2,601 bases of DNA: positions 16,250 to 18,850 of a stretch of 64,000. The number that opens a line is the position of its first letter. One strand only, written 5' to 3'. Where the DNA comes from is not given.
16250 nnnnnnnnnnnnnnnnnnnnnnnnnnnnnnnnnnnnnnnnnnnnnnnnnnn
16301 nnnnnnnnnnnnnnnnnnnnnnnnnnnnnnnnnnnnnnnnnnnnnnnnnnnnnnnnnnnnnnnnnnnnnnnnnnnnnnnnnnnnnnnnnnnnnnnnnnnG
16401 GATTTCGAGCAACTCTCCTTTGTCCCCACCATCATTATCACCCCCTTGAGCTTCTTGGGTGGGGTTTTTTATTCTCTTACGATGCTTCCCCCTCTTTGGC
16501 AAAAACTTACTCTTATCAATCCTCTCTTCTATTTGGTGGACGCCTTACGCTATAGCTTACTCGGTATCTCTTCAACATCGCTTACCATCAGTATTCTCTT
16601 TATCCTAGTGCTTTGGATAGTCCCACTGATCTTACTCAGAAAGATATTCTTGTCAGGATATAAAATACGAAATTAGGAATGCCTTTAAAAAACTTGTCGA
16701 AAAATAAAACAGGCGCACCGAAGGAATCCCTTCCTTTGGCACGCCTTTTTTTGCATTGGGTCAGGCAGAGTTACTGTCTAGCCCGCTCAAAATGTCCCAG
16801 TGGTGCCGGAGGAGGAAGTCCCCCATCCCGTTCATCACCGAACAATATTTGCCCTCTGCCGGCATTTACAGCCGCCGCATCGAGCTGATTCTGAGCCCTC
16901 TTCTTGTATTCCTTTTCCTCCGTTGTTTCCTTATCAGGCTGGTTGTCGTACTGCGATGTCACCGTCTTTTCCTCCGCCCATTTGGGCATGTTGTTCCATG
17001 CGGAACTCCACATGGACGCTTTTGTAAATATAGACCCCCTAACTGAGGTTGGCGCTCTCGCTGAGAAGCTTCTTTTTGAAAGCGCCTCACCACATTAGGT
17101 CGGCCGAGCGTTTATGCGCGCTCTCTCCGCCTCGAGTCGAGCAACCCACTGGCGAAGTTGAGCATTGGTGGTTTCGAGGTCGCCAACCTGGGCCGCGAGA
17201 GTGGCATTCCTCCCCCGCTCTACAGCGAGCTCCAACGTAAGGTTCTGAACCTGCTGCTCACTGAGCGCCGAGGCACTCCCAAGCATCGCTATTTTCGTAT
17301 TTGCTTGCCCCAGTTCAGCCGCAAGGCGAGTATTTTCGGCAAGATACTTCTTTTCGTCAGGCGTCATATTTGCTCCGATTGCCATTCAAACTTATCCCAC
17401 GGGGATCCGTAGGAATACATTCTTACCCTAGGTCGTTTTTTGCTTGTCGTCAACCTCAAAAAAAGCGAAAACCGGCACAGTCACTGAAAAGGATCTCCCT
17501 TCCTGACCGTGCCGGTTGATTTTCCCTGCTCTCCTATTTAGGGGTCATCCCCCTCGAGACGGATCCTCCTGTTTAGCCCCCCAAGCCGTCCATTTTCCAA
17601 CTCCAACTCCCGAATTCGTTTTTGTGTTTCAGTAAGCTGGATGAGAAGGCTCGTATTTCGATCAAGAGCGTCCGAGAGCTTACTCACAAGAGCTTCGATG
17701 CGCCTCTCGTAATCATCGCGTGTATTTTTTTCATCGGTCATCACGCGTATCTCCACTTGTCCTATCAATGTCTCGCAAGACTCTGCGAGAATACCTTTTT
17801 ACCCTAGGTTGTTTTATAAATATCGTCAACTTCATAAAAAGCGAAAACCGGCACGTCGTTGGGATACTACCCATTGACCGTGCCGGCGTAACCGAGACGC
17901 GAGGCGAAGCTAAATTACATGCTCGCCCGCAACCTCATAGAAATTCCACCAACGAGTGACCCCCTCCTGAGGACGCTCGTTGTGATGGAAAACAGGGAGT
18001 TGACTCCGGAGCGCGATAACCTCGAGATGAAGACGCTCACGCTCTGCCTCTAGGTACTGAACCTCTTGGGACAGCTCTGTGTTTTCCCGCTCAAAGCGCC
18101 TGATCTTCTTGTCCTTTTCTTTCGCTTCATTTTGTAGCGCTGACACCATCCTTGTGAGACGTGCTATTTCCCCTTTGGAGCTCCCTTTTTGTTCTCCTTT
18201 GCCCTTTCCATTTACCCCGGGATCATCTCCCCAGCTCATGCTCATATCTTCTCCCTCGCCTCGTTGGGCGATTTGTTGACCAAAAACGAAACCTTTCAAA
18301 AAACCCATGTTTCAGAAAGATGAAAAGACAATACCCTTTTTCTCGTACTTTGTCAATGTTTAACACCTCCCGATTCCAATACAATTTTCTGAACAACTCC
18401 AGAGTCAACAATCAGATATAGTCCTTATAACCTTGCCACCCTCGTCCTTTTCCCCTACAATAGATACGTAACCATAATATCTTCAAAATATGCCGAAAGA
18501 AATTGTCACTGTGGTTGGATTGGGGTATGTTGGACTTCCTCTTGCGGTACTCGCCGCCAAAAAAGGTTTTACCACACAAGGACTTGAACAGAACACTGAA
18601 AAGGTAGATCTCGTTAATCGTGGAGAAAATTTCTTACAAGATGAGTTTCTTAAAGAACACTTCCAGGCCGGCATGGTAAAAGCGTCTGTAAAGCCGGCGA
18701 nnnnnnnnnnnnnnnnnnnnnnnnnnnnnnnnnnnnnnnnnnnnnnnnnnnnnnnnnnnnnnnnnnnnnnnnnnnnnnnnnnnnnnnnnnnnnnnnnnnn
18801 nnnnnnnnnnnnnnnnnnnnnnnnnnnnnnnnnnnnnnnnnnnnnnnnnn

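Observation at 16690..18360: GC-rich tandem array of four small coiled-coil protein genes, three with a promoter and three with a terminator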

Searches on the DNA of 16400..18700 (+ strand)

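Call 64: search_rna_families(source=window, start=16400, end=18700, threshold=evalue, max_evalue=1)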
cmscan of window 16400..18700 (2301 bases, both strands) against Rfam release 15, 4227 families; matches with E-value up to 1: 0.
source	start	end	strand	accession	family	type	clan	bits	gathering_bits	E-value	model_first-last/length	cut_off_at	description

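Call 77: search_dna_similar(query=window:16690-18360:+, collection=phages, mode=distant, max_evalue=0.001, max_rows=5)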
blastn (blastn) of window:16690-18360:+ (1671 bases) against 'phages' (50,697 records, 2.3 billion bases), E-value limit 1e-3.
No match.

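Call 78: search_dna_similar(query=window:16690-18360:+, collection=plasmids, mode=distant, max_evalue=0.001, max_rows=5)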
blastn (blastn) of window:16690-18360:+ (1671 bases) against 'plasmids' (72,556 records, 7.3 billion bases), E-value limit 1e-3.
No match.

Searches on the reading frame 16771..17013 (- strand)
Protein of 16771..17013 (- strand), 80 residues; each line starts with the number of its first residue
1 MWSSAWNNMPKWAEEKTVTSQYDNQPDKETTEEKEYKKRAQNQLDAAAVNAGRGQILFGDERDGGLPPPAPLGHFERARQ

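Call 8: search_protein_families(library=pfam, proteins=[window:16771-17013:-], max_evalue=1)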
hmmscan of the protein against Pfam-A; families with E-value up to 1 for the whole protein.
window:16771-17013:- (80 aa): 1 family
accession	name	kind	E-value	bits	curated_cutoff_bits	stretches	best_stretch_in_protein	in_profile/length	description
PF22604.1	TetR_HI_0893_C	-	0.021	15.6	27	1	1-54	9-61/112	Tetracyclin repressor-like HI_0893, C-terminal domain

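Call 9: search_protein_families(library=phrogs, proteins=[window:16771-17013:-], max_evalue=1)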
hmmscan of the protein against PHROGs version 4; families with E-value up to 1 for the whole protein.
window:16771-17013:- (80 aa): 0 families

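Call 18: list_cluster_members(proteins=[window:16771-17013:-, window:17095-17385:-, window:17095-17367:-, window:17538-17768:-, window:17538-17741:-, window:17910-18308:-, window:15915-16676:+, window:18490-19770:+])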
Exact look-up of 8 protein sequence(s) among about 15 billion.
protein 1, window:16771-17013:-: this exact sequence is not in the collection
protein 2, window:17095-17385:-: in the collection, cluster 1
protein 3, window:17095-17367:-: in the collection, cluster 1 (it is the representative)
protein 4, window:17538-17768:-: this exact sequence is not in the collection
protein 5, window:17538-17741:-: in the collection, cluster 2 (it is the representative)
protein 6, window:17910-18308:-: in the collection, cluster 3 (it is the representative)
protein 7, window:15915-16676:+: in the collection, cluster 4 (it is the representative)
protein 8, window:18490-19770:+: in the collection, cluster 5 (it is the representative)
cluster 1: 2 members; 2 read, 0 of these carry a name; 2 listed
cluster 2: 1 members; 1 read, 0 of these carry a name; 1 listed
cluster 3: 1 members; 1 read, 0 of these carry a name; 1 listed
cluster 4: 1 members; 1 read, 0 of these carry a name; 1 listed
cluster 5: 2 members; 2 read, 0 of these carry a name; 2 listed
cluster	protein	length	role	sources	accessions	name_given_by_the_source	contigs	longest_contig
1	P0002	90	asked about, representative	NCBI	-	-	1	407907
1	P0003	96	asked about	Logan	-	-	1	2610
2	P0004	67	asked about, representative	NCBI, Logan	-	-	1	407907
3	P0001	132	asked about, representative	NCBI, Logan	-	-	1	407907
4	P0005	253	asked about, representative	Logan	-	-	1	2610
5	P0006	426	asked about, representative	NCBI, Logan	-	-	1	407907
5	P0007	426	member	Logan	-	-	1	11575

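Call 19: find_encoding_contigs(protein=P0007, flank=10000)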
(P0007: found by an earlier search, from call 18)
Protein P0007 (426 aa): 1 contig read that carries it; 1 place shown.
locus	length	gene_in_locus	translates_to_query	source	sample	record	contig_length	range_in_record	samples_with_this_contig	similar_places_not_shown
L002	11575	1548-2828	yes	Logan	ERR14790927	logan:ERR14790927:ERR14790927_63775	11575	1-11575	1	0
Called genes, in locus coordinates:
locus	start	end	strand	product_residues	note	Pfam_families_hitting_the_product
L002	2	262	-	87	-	?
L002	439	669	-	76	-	-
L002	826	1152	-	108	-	-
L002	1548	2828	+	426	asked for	PF03721:UDPG_MGDP_dh_N, PF00984:UDPG_MGDP_dh, PF03720:UDPG_MGDP_dh_C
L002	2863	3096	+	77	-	-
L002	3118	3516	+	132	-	-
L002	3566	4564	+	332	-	PF00535:Glycos_transf_2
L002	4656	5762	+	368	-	PF13439:Glyco_transf_4 (weak), PF00534:Glycos_transf_1, PF13692:Glyco_trans_1_4, PF13524:Glyco_trans_1_2 (faint)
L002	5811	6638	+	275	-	-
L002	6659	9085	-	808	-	PF01588:tRNA_bind, PF03483:B3_4, PF03484:B5, PF17759:tRNA_synthFbeta, PF03147:FDX-ACB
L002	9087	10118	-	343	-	PF02912:Phe_tRNA-synt_N, PF01409:tRNA-synt_2d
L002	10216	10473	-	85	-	PF00076:RRM_1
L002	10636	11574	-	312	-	?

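Call 72: list_cluster_members(proteins=[window:16771-16989:-, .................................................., P0127, L002:439-669:-, window:17910-18245:-])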
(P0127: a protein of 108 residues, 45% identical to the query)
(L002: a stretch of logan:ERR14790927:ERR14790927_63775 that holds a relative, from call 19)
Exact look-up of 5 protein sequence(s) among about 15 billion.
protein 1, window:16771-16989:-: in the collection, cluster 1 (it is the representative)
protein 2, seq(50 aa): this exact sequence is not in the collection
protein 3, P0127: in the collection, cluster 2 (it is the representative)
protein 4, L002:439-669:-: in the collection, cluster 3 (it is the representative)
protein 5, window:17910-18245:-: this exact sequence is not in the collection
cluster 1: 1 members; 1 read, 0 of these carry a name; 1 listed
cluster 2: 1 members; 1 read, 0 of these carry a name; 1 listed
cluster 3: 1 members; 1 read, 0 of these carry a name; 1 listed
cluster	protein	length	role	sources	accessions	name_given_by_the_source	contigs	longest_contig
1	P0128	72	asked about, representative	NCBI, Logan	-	-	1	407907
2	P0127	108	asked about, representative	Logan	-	-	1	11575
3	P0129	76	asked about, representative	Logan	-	-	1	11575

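Call 87: search_protein_families(library=padloc, proteins=[window:16771-17013:-], max_evalue=0.1)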
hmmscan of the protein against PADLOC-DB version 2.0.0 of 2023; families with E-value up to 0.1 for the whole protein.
window:16771-17013:- (80 aa): 0 families

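Call 88: search_protein_families(library=ncbifam, proteins=[window:16771-17013:-], max_evalue=0.1)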
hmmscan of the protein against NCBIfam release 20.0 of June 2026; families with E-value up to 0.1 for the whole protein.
window:16771-17013:- (80 aa): 0 families

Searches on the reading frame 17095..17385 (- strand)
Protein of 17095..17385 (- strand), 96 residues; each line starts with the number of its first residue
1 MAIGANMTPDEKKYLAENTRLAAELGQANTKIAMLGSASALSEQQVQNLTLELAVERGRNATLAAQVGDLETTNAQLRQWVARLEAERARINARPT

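Call 8: search_protein_families(library=pfam, proteins=[window:17095-17385:-], max_evalue=1)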
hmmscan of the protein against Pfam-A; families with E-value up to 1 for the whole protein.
window:17095-17385:- (96 aa): 14 families
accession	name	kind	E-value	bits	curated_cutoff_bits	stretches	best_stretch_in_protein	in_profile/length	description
PF13851.11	GAS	-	0.00075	19.4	32.3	1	14-94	52-128/200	Growth-arrest specific micro-tubule binding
PF11932.13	DUF3450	-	0.0035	17.1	32.6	1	21-93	14-86/241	Protein of unknown function (DUF3450)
PF07716.20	bZIP_2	-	0.0047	17.4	22.3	1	57-87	24-54/54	Basic region leucine zipper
PF12329.13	TMF_DNA_bd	-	0.005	17.2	35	1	11-54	28-71/74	TATA element modulatory factor 1 DNA binding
PF16034.10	JAKMIP_CC3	-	0.016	15.3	30.2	1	10-82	102-173/200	JAKMIP CC3 domain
PF07558.16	Shugoshin_N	-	0.019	15.2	30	1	59-79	15-35/45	Shugoshin N-terminal coiled-coil region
PF24554.1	DUF7603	-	0.042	15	27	1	15-81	14-80/110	Domain of unknown function (DUF7603)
PF10473.14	CENP-F_leu_zip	-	0.046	14.2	34.5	1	38-92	32-121/140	Leucine-rich repeats of kinetochore protein Cenp-F/LEK1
PF11559.13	ADIP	-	0.091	13.3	34.3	1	18-87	54-123/151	Afadin- and alpha -actinin-Binding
PF15458.11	NTR2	-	0.11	12.6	27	1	39-94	179-228/230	Nineteen complex-related protein 2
PF18504.6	Csm1_N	-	0.13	13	26.3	0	13-49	24-60/70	Csm1 N-terminal domain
PF06005.17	ZapB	-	0.15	13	31.5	1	43-93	10-60/71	Cell division protein ZapB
PF04977.20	DivIC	-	0.18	12.1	28.9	1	62-91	21-50/80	Septum formation initiator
PF22216.1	Sas-6_C_CC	-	0.19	12.5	27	1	40-79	20-52/57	Spindle assembly abnormal protein 6 homolog, C-terminal coiled coil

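Call 9: search_protein_families(library=phrogs, proteins=[window:17095-17385:-], max_evalue=1)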
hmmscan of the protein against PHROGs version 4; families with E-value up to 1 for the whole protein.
window:17095-17385:- (96 aa): 10 families
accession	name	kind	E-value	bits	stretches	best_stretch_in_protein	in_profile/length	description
phrog_13113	-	unknown function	0.0022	19.5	1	31-93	70-132/134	-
phrog_2658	-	other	0.015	16.5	1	42-92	71-121/126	hol-like chemotaxis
phrog_2757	-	unknown function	0.057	14.8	0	72-94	2-24/96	-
phrog_6188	-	unknown function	0.072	14.5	1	13-74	57-118/125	-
phrog_3340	-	unknown function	0.08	14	1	44-93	8-57/80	-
phrog_28838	-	unknown function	0.19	11.2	1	18-91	313-388/661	-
phrog_33864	-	unknown function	0.22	13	1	20-69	11-60/68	-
phrog_3241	-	unknown function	0.66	10.4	0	31-86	143-198/207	-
phrog_37865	-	unknown function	0.73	10.8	1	29-91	26-87/177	-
phrog_13637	-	unknown function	0.86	11.3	0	44-93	37-83/108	-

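Call 29: find_homologous_proteins(query=A2, max_evalue=1)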
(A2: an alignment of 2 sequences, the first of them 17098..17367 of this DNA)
Query A2 (2 sequences) (90 aa, profile of the alignment): 1 proteins with E <= 1 among 60 candidates.
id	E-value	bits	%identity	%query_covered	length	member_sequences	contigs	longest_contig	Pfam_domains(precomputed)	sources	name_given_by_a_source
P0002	4.8e-47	176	100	100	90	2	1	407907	-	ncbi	-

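Call 30: find_related_loci(query=A2, collection=metagenome_contigs, flank=8000)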
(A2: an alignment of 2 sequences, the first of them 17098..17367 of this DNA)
Query A2 (90 aa) in metagenome_contigs; peptide patterns used: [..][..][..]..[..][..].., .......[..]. (x = any residue, [..] = any of these).
114 stretches matched a pattern, but none encodes a relative of the query by tblastn (E <= 1e-3).

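Call 31: find_related_loci(query=A2, collection=viral_contigs, flank=5000)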
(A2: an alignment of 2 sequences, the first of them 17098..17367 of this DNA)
Query A2 (90 aa) in viral_contigs; peptide patterns used: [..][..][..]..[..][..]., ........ (x = any residue, [..] = any of these).
47 stretches matched a pattern, but none encodes a relative of the query by tblastn (E <= 1e-3).

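Call 39: find_encoding_contigs(protein=window:17095-17385:-, flank=5000)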
Protein window:17095-17385:- (96 aa): 1 contig read that carries it; 1 place shown.
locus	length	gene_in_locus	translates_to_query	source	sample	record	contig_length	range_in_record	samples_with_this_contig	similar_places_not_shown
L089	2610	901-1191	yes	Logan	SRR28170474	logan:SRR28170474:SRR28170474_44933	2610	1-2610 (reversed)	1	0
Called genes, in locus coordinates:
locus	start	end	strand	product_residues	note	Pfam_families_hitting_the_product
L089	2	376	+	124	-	?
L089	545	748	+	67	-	-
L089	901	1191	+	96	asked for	-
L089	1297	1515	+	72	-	-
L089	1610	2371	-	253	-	PF01061:ABC2_membrane, PF12698:ABC2_membrane_3 (weak)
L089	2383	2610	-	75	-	?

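Call 67: search_solved_structures(query=A2, max_evalue=1)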
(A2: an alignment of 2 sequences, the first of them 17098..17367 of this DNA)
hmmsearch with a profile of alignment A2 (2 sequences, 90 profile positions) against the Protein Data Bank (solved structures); distinct sequences matched with E-value up to 1: 21.
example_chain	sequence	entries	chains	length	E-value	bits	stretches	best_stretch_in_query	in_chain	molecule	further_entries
3he4_A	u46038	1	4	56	0.00012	25.3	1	37-85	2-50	SYNZIP6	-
5uh7_A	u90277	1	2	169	0.041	17.2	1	34-88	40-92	DNA-directed RNA polymerase subunit beta'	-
3he5_B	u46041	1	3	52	0.064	16.6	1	43-83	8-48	SYNZIP2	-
9tlw_A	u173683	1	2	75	0.085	16.2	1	8-66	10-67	Sc-apCC-2-MCL-1-4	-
1u2u_A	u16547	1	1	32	0.17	15.2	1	54-81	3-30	General control protein GCN4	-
9m3i_A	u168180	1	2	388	0.37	14.1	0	9-84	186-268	E3 ubiquitin-protein ligase BRE1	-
2ve7_A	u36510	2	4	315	0.46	13.8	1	59-87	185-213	KINETOCHORE PROTEIN HEC1, KINETOCHORE PROTEIN SPC25 | NDC80-SPC25 chimera protein, Chain B from PDB 2VE7 (Ndc80 bonsai)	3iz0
3a7p_A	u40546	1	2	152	0.51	13.7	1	15-86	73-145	Autophagy protein 16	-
5uh5_D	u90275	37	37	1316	0.66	13.3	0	34-88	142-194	DNA-directed RNA polymerase subunit beta'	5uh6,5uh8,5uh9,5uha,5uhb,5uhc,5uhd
5zx2_D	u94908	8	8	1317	0.66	13.3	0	34-88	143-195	DNA-directed RNA polymerase subunit beta'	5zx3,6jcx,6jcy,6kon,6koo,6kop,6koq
10mi_D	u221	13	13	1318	0.66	13.3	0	34-88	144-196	DNA-directed RNA polymerase subunit beta'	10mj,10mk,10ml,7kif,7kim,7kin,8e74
7q4u_D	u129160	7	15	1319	0.66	13.3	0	34-88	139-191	DNA-directed RNA polymerase subunit beta'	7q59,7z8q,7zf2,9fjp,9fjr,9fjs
7pp4_d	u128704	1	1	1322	0.66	13.3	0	34-88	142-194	DNA-directed RNA polymerase subunit beta'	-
6bzo_D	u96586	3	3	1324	0.67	13.3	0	34-88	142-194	DNA-directed RNA polymerase subunit beta'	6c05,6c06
6c04_D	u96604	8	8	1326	0.67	13.3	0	34-88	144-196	DNA-directed RNA polymerase subunit beta'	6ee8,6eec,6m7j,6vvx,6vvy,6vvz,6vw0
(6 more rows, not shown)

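Call 69: predict_structure(protein=window:17098-17367:-)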
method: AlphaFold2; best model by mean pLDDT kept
length: 90 residues; sequences in the alignment: 1
mean_pLDDT: 94.8   pTM: 0.52
mean pLDDT of the five models: 94.8, 87.5, 86.6, 84.0, 82.9
residues with pLDDT >= 90: 80; 70-90: 9; 50-70: 1; < 50: 0
segments of 3 or more residues with pLDDT < 50: none
pLDDT, mean of each block of 10 residues (from residue 1): 91 95 91 92 97 98 99 98 92
secondary structure, 60 per line:
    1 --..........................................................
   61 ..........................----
elements in order: H3-86

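Call 87: search_protein_families(library=padloc, proteins=[window:17095-17367:-], max_evalue=0.1)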
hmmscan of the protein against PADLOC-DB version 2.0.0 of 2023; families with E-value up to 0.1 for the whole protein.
window:17095-17367:- (90 aa): 0 families

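Call 88: search_protein_families(library=ncbifam, proteins=[window:17095-17367:-], max_evalue=0.1)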
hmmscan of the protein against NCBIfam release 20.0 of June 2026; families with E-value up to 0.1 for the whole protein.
window:17095-17367:- (90 aa): 4 families
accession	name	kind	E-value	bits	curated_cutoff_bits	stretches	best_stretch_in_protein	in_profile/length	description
NF006543.0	PRK09039.1-2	equivalog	0.019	14.8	305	1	17-86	54-123/350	peptidoglycan -binding protein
TIGR04211.1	SH3_and_anchor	equivalog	0.025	14.2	65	1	6-81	55-147/198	TIGR04211 family SH3 domain-containing protein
TIGR03495.1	phage_LysB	equivalog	0.035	14.4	92.75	1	14-89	37-113/135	Rz-like lysis system protein LysB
TIGR02169.1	SMC_prok_A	equivalog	0.037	11.7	729.4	1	5-83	409-487/1165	chromosome segregation protein SMC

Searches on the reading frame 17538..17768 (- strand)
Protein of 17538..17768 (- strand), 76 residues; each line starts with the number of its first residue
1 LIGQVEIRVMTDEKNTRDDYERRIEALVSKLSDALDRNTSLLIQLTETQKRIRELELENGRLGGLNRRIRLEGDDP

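Call 8: search_protein_families(library=pfam, proteins=[window:17538-17768:-], max_evalue=1)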
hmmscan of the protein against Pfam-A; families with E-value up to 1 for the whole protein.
window:17538-17768:- (76 aa): 8 families
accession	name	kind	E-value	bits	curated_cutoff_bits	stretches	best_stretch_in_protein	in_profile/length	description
PF05859.17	Mis12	-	0.005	17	25.7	1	10-73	107-170/231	Mis12 protein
PF09728.14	Taxilin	-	0.0089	15.7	30.3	1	9-61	5-57/302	Myosin-like coiled-coil protein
PF15742.10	DUF4686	-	0.017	14.7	31.3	1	25-59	65-99/384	Domain of unknown function (DUF4686)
PF13747.11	DUF4164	-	0.019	15.9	27.2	1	14-62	3-51/89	Domain of unknown function (DUF4164)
PF07445.17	PriC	-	0.056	13.7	23.3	1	8-62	106-156/174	Primosomal replication protein priC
PF16559.10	GIT_CC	-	0.058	13.5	28.7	1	29-62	30-63/66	GIT coiled-coil Rho guanine nucleotide exchange factor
PF00533.33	BRCT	-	0.1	13.3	21.3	1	16-46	20-48/78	BRCA1 C Terminus (BRCT) domain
PF14661.11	HAUS6_N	-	0.17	11.9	26.4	1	8-58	168-218/233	HAUS augmin-like complex subunit 6 N-terminus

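Call 9: search_protein_families(library=phrogs, proteins=[window:17538-17768:-], max_evalue=1)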
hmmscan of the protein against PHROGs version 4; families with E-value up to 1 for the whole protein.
window:17538-17768:- (76 aa): 6 families
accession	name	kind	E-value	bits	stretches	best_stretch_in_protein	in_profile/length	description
phrog_1244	-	unknown function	0.0049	17.3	1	15-59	26-70/157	-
phrog_5915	-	unknown function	0.012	16.2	1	46-62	10-26/53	-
phrog_13851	-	unknown function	0.032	15.5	1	24-62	7-46/73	-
phrog_9321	-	unknown function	0.16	12.8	0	50-62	16-28/45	-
phrog_1625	-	moron, auxiliary metabolic gene and host takeover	0.28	12.2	1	10-54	50-91/110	involved in bacteriocin production or immunity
phrog_7125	-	unknown function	0.54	11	1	1-56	172-229/230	-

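Call 40: find_encoding_contigs(protein=window:17538-17741:-, flank=10000)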
Protein window:17538-17741:- (67 aa): 1 contig read that carries it; 1 place shown.
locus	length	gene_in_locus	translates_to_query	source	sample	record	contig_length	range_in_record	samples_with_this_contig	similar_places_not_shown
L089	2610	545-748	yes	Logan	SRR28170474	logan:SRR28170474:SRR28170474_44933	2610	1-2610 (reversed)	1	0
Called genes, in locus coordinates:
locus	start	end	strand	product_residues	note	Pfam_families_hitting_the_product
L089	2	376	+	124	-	?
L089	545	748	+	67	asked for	-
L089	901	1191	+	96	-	-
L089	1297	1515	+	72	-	-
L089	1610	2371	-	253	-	PF01061:ABC2_membrane, PF12698:ABC2_membrane_3 (weak)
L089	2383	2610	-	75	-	?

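Call 87: search_protein_families(library=padloc, proteins=[window:17538-17741:-], max_evalue=0.1)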
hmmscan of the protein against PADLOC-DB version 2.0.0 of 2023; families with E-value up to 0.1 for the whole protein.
window:17538-17741:- (67 aa): 1 family
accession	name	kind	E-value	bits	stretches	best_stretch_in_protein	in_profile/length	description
PDLC04314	PDC-M02B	-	0.028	11.6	1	8-35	60-87/377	-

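Call 88: search_protein_families(library=ncbifam, proteins=[window:17538-17741:-], max_evalue=0.1)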
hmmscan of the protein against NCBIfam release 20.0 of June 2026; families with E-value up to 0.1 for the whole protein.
window:17538-17741:- (67 aa): 1 family
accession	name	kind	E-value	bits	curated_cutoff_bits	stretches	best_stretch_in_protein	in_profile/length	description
NF007500.0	PRK10093.1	equivalog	0.061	13.4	249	1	8-54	115-157/175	primosomal replication protein N''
